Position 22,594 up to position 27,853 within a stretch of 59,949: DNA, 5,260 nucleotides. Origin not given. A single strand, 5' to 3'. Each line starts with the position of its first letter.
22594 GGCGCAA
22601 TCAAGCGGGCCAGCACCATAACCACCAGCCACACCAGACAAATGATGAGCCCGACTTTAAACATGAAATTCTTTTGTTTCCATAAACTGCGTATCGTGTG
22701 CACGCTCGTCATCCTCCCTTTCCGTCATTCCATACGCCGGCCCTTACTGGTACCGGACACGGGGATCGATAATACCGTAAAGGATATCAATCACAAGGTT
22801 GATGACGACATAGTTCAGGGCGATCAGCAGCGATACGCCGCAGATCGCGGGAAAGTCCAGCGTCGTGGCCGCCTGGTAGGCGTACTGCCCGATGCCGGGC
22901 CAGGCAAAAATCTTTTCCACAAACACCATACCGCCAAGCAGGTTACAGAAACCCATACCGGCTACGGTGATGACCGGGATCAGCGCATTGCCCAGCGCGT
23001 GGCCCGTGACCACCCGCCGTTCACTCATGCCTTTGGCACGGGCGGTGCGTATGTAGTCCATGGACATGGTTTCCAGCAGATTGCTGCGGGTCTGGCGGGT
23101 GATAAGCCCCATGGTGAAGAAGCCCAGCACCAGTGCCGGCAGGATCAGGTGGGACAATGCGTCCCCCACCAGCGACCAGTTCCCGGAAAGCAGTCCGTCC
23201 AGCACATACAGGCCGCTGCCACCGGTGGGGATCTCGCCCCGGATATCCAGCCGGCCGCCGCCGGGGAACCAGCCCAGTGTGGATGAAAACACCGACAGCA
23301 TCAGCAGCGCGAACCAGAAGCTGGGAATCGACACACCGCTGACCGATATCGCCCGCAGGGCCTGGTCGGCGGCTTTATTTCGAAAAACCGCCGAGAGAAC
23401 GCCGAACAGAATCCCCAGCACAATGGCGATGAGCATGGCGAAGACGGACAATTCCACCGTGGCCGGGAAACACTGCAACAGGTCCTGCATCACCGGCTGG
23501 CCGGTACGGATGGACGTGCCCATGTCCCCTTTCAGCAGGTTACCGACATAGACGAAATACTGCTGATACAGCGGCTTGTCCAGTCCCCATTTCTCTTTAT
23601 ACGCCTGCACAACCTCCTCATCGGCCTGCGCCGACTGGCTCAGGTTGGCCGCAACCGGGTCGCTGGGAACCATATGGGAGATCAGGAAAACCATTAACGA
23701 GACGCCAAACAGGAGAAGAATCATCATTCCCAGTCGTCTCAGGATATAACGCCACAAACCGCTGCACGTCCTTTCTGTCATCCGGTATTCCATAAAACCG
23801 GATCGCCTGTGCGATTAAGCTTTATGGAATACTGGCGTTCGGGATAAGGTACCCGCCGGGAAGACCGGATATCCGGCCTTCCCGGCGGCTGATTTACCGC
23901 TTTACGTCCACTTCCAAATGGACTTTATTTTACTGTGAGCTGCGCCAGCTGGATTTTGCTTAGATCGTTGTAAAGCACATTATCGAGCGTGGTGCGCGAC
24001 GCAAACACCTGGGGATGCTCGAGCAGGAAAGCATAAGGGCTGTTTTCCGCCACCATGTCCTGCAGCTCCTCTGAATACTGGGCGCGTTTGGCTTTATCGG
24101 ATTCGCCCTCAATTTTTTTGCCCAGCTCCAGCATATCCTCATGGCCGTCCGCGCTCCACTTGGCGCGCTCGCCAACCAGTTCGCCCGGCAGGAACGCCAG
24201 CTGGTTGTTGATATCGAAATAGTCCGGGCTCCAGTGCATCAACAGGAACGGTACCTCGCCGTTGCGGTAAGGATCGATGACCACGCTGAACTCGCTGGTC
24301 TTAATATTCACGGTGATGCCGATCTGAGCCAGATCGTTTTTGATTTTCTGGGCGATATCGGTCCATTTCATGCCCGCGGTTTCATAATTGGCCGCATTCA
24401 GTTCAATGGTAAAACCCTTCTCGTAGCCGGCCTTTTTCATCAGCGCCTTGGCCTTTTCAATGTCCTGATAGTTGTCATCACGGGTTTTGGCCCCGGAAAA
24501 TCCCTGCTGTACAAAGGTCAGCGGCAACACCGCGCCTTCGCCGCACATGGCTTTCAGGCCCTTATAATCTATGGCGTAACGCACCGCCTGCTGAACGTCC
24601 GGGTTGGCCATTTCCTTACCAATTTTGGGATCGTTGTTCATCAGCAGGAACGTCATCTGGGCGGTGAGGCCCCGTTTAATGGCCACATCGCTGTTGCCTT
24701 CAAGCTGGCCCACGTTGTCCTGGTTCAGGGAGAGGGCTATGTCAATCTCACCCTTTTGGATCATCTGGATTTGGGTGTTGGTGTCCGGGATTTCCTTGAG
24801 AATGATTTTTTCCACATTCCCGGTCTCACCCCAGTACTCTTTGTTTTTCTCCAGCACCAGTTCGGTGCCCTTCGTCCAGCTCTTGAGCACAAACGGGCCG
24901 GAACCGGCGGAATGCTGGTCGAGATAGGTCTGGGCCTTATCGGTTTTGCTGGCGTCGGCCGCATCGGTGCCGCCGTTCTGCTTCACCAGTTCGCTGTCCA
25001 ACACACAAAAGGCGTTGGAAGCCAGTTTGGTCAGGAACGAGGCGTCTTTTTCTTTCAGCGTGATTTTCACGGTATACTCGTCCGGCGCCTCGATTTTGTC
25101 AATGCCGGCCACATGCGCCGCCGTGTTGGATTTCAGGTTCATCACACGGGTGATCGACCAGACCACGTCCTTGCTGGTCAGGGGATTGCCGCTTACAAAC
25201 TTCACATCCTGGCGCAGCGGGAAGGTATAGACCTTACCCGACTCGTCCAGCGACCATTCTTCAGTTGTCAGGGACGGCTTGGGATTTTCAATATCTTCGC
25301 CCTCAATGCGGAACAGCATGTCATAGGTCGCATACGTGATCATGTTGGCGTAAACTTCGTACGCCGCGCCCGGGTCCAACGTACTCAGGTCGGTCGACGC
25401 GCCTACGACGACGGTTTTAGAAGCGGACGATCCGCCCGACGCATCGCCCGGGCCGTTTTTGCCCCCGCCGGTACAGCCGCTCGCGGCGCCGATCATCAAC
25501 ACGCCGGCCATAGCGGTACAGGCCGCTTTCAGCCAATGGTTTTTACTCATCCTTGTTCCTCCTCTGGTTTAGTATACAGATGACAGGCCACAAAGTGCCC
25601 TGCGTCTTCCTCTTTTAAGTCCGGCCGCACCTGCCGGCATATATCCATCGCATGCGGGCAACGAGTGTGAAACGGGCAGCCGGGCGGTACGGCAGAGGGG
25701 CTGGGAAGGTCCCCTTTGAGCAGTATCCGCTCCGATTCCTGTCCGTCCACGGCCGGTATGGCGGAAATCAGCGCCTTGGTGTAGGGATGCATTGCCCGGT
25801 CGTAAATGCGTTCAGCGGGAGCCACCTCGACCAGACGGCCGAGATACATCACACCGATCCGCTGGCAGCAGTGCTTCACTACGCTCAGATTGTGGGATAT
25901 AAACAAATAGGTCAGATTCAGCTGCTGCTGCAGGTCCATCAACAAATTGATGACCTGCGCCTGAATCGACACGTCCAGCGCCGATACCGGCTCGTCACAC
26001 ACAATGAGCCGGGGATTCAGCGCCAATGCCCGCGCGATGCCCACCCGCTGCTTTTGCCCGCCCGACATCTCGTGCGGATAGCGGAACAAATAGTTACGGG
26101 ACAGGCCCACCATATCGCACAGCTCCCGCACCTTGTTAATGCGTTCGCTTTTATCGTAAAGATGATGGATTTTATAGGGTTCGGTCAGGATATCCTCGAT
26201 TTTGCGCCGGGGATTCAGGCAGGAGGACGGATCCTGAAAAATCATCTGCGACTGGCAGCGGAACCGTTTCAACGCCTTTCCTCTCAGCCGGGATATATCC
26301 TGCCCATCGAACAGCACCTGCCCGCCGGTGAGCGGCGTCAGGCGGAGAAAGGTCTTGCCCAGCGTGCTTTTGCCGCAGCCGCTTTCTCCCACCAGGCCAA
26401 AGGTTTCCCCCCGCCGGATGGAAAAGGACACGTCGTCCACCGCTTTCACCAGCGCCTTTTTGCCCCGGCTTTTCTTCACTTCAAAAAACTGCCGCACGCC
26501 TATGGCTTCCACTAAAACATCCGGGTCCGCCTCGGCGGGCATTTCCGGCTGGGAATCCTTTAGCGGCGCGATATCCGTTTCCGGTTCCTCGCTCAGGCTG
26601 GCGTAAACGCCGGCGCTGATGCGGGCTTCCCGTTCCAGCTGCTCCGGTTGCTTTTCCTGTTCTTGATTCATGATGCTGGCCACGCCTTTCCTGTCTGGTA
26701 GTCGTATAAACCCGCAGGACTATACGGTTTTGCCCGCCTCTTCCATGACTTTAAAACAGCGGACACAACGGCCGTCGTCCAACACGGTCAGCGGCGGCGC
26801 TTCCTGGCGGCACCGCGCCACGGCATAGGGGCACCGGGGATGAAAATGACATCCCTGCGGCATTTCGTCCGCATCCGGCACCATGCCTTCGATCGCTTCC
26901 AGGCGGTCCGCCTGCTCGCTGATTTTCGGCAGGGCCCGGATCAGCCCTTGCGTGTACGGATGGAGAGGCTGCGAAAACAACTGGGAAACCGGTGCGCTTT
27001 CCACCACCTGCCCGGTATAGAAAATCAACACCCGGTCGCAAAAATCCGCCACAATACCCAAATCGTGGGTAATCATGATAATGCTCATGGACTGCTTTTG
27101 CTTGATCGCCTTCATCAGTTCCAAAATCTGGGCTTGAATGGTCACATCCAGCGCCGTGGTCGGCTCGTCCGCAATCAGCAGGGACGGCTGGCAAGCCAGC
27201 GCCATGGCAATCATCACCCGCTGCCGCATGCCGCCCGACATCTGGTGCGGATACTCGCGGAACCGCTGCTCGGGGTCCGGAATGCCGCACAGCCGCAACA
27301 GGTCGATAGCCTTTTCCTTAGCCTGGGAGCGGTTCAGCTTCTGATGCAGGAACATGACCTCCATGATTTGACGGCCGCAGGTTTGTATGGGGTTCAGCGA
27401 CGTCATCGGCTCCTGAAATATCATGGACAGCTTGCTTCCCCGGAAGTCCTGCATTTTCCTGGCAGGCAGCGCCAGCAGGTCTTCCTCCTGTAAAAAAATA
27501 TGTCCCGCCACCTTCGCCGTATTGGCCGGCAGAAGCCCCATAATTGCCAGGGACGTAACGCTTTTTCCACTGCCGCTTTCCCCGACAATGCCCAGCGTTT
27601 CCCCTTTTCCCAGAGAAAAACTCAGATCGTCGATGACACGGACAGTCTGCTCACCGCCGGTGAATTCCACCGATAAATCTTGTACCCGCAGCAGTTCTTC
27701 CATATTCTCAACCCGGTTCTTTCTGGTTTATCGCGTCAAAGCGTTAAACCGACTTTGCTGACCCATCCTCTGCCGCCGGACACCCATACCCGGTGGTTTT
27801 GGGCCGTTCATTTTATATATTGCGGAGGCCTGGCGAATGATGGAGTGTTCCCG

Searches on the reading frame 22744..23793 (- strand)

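Call 26: search_protein_families(library=pfam, proteins=[window:22744-23793:-], max_evalue=0.001)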
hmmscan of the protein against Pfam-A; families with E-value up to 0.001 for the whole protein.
window:22744-23793:- (349 aa): 2 families
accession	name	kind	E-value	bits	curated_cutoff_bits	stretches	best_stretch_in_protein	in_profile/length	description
PF00528.27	BPD_transp_1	-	1.6e-41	142.5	26.4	1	127-347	1-183/184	Binding-protein-dependent transport system inner membrane component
PF19300.4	BPD_transp_1_N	-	5.3e-11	43.2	23.8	1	14-115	2-113/114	Binding-prot-dependent transport system membrane comp, N-term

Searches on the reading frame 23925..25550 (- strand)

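Call 26: search_protein_families(library=pfam, proteins=[window:23925-25550:-], max_evalue=0.001)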
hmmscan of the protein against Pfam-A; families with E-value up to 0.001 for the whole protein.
window:23925-25550:- (541 aa): 1 family
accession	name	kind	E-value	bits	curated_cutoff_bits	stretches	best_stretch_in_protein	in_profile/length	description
PF00496.27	SBP_bac_5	-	2.9e-81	273.9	32.4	1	90-452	2-358/368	Bacterial extracellular solute-binding proteins, family 5 Middle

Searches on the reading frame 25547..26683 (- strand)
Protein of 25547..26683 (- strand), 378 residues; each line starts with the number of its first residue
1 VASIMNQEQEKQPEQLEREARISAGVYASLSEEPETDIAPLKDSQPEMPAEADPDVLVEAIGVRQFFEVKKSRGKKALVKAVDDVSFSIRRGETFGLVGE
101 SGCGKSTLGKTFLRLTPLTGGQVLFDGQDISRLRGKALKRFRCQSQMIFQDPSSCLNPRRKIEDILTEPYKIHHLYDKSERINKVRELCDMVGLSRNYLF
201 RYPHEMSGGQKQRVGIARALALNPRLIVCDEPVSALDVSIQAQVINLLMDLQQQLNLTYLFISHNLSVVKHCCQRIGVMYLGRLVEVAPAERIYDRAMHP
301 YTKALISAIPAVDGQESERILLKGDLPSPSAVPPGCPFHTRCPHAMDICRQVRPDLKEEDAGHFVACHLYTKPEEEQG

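Call 3: search_protein_families(library=pfam, proteins=[window:25547-26683:-], max_evalue=0.01)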
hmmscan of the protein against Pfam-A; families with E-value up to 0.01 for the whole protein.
window:25547-26683:- (378 aa): 4 families
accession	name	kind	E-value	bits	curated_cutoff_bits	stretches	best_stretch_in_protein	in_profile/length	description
PF00005.33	ABC_tran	-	2.6e-33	115.9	25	1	83-233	2-136/137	ABC transporter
PF08352.17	oligo_HPY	-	2.1e-20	73.3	27.1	1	285-349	1-65/65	Oligopeptide/dipeptide transporter, C-terminal region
PF13304.12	AAA_21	-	8.5e-06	26.5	27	1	198-268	230-302/304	AAA domain, putative AbiEii toxin, Type IV TA system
PF02463.25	SMC_N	-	0.00031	20.7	40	1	141-279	75-212/220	RecF/RecN/SMC N terminal domain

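Call 4: search_protein_families(library=ncbifam, proteins=[window:25547-26683:-], max_evalue=0.01)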
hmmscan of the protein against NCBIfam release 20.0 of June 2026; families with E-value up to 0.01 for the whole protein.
window:25547-26683:- (378 aa): 189 families (the best 25 are shown)
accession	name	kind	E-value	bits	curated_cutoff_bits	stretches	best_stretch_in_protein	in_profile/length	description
NF008453.0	PRK11308.1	subfamily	3.8e-118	394.5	408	1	52-375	7-331/334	dipeptide ABC transporter ATP-binding protein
NF011659.0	PRK15079.1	equivalog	1.2e-106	356.2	540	1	55-368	9-329/334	murein tripeptide/oligopeptide ABC transporter ATP binding protein OppF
NF043071.1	DppF_dipep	equivalog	4.2e-101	338.7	660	1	53-368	9-325/331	dipeptide ABC transporter ATP-binding subunit DppF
NF007613.0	PRK10261.1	equivalog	1.2e-85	288.2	1077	1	78-328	336-588/623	glutathione ABC transporter ATP-binding protein GsiA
NF043078.1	MMSYN1_0168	equivalog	3e-83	280.5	800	3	185-316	473-604/649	oligopeptide ABC transporter ATP-binding protein OppF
NF007010.1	PRK09473.1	subfamily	6e-74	248.6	575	1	75-369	14-313/318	oligopeptide ABC transporter ATP-binding protein OppD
TIGR02769.1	nickel_nikE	equivalog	1.3e-72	244.4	332.55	1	57-310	2-254/265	nickel import ATP-binding protein NikE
NF011713.0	PRK15134.1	equivalog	7e-70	236.1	834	1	48-307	266-527/529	microcin C ABC transporter ATP-binding protein YejF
NF007739.0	PRK10419.1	subfamily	1.6e-68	231.2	354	1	57-309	3-254/268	nickel ABC transporter ATP-binding protein NikE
NF008246.0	PRK11022.1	equivalog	2.6e-68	230.5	541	1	75-369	16-316/326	dipeptide ABC transporter ATP-binding protein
NF043079.1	MMSYN1_0167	equivalog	7.5e-56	190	740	2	137-365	299-530/561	oligopeptide ABC transporter ATP-binding protein OppD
NF011692.0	PRK15112.1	equivalog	5.5e-55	186.8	452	1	57-308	5-253/269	putrescine export ABC transporter ATP-binding protein SapF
NF011674.0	PRK15093.1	equivalog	7.3e-54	183.1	627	1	76-371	17-325/330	putrescine export ABC transporter ATP-binding protein SapD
NF047576.1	opine_ATP_CntF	equivalog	1.9e-53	181.4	385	1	72-312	13-256/264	staphylopine uptake ABC transporter ATP-binding protein CntF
NF047578.1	opine_ATP_CntD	equivalog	3.3e-53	180.6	380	1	73-312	14-256/266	staphylopine uptake ABC transporter ATP-binding protein CntD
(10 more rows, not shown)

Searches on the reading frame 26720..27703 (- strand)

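Call 3: search_protein_families(library=pfam, proteins=[window:26720-27703:-], max_evalue=0.01)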
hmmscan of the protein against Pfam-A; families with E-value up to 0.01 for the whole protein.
window:26720-27703:- (327 aa): 5 families
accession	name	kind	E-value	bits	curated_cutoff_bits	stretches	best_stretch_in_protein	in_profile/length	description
PF00005.33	ABC_tran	-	5.6e-29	101.9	25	1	25-183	2-137/137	ABC transporter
PF08352.17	oligo_HPY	-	1.8e-23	83.1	27.1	1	234-298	1-65/65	Oligopeptide/dipeptide transporter, C-terminal region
PF13304.12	AAA_21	-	3.4e-07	31.1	27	1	148-218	231-303/304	AAA domain, putative AbiEii toxin, Type IV TA system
PF02463.25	SMC_N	-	3.2e-06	27.2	40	1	38-221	28-205/220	RecF/RecN/SMC N terminal domain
PF00006.31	ATP-synt_ab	-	0.0069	16.5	29.5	0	21-56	2-36/213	ATP synthase alpha/beta family, nucleotide-binding domain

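Call 4: search_protein_families(library=ncbifam, proteins=[window:26720-27703:-], max_evalue=0.01)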
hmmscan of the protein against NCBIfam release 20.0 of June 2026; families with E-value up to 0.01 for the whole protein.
window:26720-27703:- (327 aa): 189 families (the best 25 are shown)
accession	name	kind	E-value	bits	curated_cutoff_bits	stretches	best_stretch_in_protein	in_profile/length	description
NF008246.0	PRK11022.1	equivalog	1.3e-119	399.1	541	1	4-325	3-323/326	dipeptide ABC transporter ATP-binding protein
NF007010.1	PRK09473.1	subfamily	1.8e-117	391.6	575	1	4-322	1-317/318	oligopeptide ABC transporter ATP-binding protein OppD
NF043079.1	MMSYN1_0167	equivalog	1.5e-99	334.3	740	2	82-312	298-528/561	oligopeptide ABC transporter ATP-binding protein OppD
NF007613.0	PRK10261.1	equivalog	5.5e-93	312.5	1077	1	2-263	10-277/623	glutathione ABC transporter ATP-binding protein GsiA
NF011713.0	PRK15134.1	equivalog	4.3e-89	299.5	834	1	3-260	4-262/529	microcin C ABC transporter ATP-binding protein YejF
NF008453.0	PRK11308.1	subfamily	7.8e-80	268.6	408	1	6-322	20-329/334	dipeptide ABC transporter ATP-binding protein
NF011674.0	PRK15093.1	equivalog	3.1e-79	266.5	627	1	4-308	3-314/330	putrescine export ABC transporter ATP-binding protein SapD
TIGR02770.1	nickel_nikD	equivalog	2.1e-78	262.9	318.7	1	24-257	2-228/230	nickel import ATP-binding protein NikD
NF047576.1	opine_ATP_CntF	equivalog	1.6e-75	253.8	385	1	4-264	2-259/264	staphylopine uptake ABC transporter ATP-binding protein CntF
NF047578.1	opine_ATP_CntD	equivalog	4.8e-75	252.2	380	1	4-265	2-260/266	staphylopine uptake ABC transporter ATP-binding protein CntD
NF011659.0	PRK15079.1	equivalog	1.4e-70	237.7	540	1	9-320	25-332/334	murein tripeptide/oligopeptide ABC transporter ATP binding protein OppF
NF043071.1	DppF_dipep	equivalog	6.7e-68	229.5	660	1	17-321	32-329/331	dipeptide ABC transporter ATP-binding subunit DppF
NF043078.1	MMSYN1_0168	equivalog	1.3e-55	189.2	800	2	149-260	488-599/649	oligopeptide ABC transporter ATP-binding protein OppF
TIGR02769.1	nickel_nikE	equivalog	1.1e-52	179.2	332.55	1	14-257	17-252/265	nickel import ATP-binding protein NikE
NF007739.0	PRK10419.1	subfamily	2.3e-50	171.6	354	1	12-244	16-241/268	nickel ABC transporter ATP-binding protein NikE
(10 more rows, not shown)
